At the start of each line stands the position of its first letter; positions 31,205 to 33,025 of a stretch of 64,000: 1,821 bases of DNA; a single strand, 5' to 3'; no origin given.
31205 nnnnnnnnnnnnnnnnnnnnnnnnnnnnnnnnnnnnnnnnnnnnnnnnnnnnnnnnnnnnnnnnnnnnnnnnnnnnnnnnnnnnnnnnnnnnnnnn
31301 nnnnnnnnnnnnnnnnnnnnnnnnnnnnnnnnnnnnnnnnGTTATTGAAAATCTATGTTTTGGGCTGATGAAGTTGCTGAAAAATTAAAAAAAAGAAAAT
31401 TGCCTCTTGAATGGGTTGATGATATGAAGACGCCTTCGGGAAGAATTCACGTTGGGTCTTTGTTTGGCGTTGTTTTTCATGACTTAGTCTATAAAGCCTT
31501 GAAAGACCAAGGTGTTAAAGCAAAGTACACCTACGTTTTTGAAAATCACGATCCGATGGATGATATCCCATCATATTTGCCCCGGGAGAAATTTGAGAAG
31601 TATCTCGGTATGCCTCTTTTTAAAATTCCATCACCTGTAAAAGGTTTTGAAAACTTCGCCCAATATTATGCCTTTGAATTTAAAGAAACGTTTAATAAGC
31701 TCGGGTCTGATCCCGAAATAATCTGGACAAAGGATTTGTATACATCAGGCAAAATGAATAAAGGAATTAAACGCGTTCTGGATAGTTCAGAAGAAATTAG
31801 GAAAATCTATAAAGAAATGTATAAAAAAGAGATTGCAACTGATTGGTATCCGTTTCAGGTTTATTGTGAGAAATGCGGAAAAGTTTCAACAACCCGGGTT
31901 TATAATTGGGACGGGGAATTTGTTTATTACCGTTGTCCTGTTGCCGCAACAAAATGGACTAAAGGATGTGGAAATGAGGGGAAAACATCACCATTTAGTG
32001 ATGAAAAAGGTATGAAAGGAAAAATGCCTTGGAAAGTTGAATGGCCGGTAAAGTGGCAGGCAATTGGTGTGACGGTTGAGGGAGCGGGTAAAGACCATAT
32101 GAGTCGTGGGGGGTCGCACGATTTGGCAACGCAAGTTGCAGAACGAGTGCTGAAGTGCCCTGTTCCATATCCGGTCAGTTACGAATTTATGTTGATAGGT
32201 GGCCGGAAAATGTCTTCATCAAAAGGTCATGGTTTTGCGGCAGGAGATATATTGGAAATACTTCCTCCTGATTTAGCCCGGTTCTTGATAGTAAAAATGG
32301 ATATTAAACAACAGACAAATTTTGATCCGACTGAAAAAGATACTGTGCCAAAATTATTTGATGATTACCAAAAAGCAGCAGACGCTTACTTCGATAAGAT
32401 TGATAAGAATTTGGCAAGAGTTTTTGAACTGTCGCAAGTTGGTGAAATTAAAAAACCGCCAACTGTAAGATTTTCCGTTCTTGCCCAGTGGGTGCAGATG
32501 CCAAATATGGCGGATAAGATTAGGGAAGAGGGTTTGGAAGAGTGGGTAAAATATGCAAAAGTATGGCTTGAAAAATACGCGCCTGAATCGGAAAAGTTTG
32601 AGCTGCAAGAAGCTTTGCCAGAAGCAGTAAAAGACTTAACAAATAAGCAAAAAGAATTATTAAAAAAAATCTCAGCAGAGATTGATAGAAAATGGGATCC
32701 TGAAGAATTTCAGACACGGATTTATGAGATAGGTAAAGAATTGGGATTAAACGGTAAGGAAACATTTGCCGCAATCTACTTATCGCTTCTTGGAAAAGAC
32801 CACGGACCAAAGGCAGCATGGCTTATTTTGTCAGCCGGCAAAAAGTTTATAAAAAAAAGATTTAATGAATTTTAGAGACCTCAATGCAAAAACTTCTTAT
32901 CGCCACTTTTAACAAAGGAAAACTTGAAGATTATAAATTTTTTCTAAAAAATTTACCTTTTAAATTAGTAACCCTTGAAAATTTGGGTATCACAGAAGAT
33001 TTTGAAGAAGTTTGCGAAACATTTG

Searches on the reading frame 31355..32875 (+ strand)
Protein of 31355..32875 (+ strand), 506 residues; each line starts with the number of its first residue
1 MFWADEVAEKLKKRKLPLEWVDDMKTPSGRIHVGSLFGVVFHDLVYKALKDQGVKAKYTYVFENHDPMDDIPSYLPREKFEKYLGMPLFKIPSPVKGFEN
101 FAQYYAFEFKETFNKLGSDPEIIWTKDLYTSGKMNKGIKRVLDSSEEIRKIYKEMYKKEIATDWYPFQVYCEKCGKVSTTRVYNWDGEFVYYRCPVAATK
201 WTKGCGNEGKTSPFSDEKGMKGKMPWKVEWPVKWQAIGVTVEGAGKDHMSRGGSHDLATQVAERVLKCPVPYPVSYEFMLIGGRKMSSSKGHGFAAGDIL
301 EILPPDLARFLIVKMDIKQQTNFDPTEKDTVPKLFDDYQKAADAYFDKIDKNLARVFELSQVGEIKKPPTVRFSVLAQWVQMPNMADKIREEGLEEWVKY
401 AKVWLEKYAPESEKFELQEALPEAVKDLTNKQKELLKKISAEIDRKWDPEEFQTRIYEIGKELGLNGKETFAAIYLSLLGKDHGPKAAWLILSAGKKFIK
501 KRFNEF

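Call 72: search_protein_families(library=pfam, proteins=[window:31355-32875:+], max_evalue=0.00001)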
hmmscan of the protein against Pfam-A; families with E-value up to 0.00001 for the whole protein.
window:31355-32875:+ (506 aa): 3 families
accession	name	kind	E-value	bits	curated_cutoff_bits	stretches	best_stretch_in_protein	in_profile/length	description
PF01921.24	tRNA-synt_1f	-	5.8e-92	308.8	27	1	2-362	2-359/360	tRNA synthetases class I (K)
PF09334.17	tRNA-synt_1g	-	4e-06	26.3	20.1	0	275-327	317-368/391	tRNA synthetases class I (M)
PF19269.4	Anticodon_2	-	7.5e-06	26.8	23.6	0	414-504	44-138/141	Anticodon binding domain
